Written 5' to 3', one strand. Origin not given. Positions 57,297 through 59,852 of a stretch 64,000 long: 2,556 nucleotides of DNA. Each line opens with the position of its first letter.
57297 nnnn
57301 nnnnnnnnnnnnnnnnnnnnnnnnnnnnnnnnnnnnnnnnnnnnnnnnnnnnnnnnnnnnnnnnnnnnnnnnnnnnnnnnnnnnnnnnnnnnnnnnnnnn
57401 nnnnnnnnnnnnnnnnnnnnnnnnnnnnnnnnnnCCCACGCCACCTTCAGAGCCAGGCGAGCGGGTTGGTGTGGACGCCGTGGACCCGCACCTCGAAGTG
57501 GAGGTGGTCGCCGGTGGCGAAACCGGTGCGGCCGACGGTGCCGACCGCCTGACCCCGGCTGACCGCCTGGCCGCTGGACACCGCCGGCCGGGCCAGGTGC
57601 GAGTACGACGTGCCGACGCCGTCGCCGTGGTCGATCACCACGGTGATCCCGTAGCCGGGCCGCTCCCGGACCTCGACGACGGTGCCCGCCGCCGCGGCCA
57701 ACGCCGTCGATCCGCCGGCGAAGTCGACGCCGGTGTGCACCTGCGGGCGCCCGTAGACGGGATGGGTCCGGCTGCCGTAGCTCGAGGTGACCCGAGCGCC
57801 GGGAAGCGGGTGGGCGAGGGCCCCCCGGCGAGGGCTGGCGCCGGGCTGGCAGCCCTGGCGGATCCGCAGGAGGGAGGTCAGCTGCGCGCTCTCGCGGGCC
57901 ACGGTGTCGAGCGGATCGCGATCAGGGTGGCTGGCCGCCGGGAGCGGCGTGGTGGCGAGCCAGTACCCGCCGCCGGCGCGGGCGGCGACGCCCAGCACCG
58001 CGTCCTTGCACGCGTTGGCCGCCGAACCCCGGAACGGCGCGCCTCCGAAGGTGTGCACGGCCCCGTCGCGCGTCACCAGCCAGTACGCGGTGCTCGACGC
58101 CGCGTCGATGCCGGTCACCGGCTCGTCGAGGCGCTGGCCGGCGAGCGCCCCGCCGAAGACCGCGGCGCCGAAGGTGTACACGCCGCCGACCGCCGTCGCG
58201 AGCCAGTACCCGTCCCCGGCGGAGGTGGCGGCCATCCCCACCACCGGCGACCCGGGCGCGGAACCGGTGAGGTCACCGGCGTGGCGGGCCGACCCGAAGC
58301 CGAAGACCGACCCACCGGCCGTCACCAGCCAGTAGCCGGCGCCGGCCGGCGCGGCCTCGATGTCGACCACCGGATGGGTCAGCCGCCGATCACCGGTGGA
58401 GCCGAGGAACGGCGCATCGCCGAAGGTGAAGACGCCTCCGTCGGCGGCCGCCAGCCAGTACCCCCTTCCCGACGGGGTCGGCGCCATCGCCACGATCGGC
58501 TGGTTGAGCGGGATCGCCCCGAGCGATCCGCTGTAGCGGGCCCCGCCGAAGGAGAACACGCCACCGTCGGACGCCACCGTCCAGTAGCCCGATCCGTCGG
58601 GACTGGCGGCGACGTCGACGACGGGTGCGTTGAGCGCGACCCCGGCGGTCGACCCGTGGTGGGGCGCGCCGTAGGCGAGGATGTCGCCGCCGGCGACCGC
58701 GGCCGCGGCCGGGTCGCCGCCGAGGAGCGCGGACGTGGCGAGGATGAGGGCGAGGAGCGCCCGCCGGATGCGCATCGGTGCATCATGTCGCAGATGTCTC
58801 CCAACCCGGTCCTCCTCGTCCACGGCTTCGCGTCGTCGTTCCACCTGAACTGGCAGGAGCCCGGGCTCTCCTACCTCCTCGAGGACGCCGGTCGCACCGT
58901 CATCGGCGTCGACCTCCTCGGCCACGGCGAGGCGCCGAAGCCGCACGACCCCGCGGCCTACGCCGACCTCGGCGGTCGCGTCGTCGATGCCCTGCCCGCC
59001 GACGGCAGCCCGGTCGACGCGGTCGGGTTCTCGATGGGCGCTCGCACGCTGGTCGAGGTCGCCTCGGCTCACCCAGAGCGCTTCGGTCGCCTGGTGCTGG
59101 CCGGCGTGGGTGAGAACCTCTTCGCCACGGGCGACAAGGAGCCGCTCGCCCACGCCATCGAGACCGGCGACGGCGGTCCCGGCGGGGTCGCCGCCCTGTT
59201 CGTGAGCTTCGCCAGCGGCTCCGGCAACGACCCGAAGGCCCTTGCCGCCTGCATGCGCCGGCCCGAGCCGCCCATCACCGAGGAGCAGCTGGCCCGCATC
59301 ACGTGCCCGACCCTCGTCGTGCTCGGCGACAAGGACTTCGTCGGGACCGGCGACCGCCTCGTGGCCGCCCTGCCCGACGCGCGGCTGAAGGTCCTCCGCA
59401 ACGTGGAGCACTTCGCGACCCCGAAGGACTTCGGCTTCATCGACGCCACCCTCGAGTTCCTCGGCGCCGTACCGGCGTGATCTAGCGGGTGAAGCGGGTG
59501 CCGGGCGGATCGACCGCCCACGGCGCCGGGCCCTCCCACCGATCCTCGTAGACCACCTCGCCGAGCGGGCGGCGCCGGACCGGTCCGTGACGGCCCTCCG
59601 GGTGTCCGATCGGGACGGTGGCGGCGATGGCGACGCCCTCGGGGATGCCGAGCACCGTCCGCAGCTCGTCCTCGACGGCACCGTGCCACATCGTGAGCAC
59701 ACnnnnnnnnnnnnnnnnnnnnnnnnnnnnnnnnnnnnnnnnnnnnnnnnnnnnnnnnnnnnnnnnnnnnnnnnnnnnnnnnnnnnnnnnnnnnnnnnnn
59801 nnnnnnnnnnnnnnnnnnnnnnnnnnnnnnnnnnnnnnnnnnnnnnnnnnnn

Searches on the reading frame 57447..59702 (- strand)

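Call 42: search_protein_families(library=pfam, proteins=[window:57447-59702:-], max_evalue=0.001)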
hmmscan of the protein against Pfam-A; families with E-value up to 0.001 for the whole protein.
window:57447-59702:- (751 aa): 1 family
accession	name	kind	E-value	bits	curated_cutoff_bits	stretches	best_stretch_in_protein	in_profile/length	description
PF01551.29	Peptidase_M23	-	2.1e-26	92.4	28.7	1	655-747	2-96/96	Peptidase family M23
